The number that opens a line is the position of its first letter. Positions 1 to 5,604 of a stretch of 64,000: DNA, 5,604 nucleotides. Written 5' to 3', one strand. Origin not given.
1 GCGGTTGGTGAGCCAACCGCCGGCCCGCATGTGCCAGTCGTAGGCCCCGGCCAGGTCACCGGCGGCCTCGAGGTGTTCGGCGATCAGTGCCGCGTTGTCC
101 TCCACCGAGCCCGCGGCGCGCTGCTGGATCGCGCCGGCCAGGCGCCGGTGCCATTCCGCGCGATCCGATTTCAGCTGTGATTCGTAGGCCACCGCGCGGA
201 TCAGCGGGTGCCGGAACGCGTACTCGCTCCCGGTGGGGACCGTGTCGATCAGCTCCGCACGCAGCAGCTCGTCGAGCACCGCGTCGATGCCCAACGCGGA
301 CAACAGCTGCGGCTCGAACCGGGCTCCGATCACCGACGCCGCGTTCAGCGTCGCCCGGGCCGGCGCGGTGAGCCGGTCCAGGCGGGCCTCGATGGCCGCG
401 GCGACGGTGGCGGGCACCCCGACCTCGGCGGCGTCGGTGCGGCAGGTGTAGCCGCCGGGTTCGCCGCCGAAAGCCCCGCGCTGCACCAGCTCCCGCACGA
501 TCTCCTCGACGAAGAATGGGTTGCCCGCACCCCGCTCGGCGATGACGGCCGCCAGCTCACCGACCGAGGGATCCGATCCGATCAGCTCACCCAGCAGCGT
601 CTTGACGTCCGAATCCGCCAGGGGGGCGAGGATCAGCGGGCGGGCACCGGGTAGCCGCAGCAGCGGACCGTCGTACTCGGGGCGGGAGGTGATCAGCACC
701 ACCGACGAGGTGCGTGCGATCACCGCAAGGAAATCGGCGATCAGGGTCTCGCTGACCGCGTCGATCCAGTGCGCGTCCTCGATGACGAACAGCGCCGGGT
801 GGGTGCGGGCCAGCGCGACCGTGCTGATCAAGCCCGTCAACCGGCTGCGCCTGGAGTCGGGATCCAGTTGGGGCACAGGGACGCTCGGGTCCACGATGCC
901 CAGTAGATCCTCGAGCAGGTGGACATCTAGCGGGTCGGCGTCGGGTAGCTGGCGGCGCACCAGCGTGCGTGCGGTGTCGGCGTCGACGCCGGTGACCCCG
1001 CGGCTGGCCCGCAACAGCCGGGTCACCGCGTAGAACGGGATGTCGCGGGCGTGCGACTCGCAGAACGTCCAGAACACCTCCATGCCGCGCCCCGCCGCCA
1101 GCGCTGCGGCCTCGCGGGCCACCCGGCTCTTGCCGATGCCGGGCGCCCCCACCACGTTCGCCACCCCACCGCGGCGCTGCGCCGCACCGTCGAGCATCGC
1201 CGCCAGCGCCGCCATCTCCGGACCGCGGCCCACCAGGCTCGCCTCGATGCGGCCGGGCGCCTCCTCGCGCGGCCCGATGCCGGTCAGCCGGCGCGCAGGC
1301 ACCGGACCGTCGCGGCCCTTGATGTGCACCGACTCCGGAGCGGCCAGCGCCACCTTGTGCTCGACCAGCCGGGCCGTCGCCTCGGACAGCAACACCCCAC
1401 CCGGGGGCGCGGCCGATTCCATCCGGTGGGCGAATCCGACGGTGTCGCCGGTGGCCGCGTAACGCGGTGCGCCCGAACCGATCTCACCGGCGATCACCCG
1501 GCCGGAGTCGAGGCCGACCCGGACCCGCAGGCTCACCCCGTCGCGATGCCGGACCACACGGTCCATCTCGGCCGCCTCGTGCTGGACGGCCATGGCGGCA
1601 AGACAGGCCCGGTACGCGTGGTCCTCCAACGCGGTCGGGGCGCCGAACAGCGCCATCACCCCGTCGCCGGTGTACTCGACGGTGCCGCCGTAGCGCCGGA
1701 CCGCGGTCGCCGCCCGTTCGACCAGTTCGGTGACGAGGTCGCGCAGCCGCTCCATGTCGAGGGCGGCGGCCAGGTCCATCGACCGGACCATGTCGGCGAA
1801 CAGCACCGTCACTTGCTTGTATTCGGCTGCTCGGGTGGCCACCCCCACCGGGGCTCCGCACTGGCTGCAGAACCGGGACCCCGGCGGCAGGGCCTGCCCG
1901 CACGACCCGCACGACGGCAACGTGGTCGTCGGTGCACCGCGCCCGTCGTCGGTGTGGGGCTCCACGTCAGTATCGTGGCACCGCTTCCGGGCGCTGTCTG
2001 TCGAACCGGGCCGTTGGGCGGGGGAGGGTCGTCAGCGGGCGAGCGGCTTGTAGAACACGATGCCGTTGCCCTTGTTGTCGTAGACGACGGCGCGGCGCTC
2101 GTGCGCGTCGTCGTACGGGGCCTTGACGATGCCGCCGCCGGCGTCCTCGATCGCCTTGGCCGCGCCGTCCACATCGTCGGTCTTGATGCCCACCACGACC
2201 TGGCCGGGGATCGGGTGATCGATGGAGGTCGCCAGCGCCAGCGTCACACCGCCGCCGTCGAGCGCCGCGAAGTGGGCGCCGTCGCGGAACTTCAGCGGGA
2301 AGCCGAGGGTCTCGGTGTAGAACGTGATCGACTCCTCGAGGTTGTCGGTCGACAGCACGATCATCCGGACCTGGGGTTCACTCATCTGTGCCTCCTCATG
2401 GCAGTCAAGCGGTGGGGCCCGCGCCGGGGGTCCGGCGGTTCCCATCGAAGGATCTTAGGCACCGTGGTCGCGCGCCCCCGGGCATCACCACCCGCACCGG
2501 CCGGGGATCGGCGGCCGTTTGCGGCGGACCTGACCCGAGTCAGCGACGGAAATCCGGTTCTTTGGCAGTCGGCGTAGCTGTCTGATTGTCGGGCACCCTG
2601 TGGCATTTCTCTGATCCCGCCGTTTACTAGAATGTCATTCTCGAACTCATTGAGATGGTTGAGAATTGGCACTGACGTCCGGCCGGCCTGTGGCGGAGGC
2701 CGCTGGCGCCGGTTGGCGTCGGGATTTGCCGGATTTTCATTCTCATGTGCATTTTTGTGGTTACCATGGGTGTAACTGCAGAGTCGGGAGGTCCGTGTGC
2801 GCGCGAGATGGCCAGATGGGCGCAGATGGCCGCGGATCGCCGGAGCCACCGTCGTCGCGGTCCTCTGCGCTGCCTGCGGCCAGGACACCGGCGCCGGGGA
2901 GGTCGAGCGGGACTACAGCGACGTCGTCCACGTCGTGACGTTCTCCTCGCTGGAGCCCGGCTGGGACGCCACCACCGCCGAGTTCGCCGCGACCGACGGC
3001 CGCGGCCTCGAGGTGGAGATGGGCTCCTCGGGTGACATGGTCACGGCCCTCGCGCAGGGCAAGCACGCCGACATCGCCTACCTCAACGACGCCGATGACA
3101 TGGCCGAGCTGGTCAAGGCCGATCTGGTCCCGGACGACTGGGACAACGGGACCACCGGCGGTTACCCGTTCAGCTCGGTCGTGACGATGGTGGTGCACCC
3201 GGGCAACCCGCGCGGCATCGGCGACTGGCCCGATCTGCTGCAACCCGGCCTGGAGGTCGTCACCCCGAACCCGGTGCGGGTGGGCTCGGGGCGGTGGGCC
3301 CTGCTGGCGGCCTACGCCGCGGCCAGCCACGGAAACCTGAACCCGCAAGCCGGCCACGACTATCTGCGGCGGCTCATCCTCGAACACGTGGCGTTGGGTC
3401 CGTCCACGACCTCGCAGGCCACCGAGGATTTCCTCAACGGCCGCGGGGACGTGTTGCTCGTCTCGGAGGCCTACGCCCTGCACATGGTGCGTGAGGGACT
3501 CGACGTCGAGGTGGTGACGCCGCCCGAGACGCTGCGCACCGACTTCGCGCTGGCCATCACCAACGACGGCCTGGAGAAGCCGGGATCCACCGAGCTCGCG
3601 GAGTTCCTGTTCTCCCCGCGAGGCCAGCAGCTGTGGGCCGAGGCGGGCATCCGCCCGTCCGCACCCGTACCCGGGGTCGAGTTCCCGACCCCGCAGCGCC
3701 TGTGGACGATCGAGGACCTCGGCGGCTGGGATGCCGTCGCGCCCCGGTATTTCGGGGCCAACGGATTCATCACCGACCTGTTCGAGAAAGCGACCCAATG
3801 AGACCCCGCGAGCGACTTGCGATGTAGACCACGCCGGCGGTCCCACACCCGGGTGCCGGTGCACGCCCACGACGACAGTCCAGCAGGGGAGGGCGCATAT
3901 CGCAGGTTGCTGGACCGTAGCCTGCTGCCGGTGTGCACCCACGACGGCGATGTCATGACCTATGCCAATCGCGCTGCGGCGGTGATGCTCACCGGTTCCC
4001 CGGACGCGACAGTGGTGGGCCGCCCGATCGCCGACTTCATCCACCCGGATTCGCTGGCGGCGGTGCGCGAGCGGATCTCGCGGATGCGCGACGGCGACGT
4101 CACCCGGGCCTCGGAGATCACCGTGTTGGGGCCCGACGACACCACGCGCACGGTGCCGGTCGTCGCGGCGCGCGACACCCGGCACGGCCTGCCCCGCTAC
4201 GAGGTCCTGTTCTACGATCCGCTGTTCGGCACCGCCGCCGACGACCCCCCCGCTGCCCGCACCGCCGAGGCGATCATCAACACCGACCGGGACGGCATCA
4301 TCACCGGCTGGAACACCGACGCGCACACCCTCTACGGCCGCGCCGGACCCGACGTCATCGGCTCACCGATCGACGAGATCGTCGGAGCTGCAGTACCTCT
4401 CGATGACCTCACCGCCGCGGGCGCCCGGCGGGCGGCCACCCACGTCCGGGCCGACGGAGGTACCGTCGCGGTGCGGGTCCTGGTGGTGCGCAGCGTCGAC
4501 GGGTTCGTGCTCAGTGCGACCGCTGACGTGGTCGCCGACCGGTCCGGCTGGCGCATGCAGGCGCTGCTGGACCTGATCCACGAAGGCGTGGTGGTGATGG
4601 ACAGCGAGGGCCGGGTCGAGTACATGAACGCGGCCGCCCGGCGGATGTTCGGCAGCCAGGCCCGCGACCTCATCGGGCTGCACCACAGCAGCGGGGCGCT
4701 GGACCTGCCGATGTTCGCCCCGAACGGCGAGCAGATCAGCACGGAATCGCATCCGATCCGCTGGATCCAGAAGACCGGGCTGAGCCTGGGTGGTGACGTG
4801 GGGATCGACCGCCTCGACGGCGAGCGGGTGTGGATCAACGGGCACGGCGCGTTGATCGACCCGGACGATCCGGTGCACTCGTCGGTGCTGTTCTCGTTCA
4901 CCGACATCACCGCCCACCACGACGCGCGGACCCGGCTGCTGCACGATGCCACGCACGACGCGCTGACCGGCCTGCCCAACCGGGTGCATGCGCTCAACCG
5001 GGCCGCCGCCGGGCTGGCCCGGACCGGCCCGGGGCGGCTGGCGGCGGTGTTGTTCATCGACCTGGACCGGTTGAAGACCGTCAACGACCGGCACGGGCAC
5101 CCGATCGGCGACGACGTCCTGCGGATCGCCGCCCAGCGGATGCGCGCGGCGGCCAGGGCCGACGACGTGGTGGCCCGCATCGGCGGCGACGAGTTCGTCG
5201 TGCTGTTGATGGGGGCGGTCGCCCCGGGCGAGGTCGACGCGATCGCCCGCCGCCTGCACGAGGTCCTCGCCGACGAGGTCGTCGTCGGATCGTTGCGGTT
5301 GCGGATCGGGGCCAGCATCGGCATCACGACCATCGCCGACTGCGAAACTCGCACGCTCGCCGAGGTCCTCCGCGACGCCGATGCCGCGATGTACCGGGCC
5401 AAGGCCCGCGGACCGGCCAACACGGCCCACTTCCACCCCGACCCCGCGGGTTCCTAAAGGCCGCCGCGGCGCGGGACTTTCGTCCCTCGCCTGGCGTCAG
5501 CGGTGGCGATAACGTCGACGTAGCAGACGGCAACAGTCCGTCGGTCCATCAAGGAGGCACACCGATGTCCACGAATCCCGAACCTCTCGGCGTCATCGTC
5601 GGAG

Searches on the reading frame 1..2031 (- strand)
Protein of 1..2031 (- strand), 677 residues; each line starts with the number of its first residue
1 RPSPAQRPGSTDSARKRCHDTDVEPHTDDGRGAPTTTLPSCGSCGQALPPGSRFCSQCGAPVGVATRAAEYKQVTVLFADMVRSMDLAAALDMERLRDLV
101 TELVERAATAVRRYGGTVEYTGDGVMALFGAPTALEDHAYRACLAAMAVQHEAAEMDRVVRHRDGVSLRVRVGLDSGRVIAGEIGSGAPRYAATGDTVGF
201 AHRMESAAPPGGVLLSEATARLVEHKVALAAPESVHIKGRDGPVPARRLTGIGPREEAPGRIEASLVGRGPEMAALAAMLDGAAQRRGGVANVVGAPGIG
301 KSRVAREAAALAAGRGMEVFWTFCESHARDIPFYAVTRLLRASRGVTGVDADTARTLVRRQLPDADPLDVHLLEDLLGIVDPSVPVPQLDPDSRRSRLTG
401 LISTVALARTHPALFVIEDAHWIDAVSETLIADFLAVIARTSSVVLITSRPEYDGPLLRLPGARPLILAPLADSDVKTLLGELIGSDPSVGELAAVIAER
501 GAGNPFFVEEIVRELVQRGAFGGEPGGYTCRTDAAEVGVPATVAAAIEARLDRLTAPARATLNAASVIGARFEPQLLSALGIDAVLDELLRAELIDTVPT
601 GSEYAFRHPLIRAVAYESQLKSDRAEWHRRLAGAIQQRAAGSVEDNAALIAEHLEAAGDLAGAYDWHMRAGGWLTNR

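Call 18: search_protein_families(library=pfam, proteins=[window:1-2031:-])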
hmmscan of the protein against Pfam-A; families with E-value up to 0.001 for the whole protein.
window:1-2031:- (677 aa): 5 families
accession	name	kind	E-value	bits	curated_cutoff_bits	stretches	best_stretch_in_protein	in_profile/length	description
PF00211.25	Guanylate_cyc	-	1.9e-24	86.7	21.9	1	68-241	3-174/183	Adenylate and Guanylate cyclase catalytic domain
PF13191.12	AAA_16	-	6.2e-23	82.6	32.6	1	266-447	2-167/167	AAA ATPase domain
PF13240.11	Zn_Ribbon_1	-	2.1e-06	27.7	25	1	41-62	2-23/23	zinc-ribbon domain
PF13401.12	AAA_22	-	6.1e-05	23.8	27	0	287-444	4-116/130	AAA domain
PF12773.13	DZR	-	0.00052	20.6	27.3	0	41-62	1-22/45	Double zinc ribbon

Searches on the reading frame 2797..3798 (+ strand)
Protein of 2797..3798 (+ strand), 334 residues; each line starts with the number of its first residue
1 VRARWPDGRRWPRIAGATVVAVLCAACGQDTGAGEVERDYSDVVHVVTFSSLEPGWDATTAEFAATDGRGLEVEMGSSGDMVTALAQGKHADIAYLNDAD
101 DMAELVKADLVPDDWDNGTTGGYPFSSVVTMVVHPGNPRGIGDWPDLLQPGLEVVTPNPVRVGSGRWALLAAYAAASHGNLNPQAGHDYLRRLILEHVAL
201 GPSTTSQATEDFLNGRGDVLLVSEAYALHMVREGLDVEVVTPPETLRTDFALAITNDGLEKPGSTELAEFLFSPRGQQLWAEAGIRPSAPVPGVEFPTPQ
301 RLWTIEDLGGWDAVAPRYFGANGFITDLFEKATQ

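Call 18: search_protein_families(library=pfam, proteins=[window:2797-3798:+])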
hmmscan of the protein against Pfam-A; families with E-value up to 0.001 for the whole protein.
window:2797-3798:+ (334 aa): 5 families
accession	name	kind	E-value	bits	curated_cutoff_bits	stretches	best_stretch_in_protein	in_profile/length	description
PF13531.11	SBP_bac_11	-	2.5e-30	106.4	25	1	45-286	2-227/227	Bacterial extracellular solute-binding protein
PF01547.30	SBP_bac_1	-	8.1e-09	36.3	26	1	57-278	11-307/307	Bacterial extracellular solute-binding protein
PF13416.11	SBP_bac_8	-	2.3e-08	34.6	27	1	51-289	20-262/279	Bacterial extracellular solute-binding protein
PF13343.11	SBP_bac_6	-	1.5e-05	25.1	24.6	1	143-299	82-229/245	Bacterial extracellular solute-binding protein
PF12849.12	PBP_like_2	-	0.001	19.4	27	0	43-104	9-72/267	PBP superfamily domain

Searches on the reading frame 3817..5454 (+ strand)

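Call 18: search_protein_families(library=pfam, proteins=[window:3817-5454:+])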
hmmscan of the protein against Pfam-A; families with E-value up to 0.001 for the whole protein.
window:3817-5454:+ (546 aa): 7 families
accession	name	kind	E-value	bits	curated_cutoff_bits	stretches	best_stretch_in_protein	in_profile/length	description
PF00990.26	GGDEF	-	1.8e-38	132.3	23.8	1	378-532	1-158/161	Diguanylate cyclase, GGDEF domain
PF13426.13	PAS_9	-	7.1e-20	71.6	27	2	256-366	2-103/103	PAS domain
PF00989.32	PAS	-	1.1e-19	70.9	22.6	2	246-288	2-44/113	PAS fold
PF08448.16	PAS_4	-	1.9e-14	54.2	23.1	1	252-291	2-41/110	PAS fold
PF13188.13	PAS_8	-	4.4e-12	45.9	21.8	1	246-286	2-43/65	PAS domain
PF24820.1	Diguanyl_cycl_sensor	-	4.6e-06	27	28.1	0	250-288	1-39/109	Diguanylate cyclase-like sensor domain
PF12860.13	PAS_7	-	4.5e-05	24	27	0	251-281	1-31/115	PAS fold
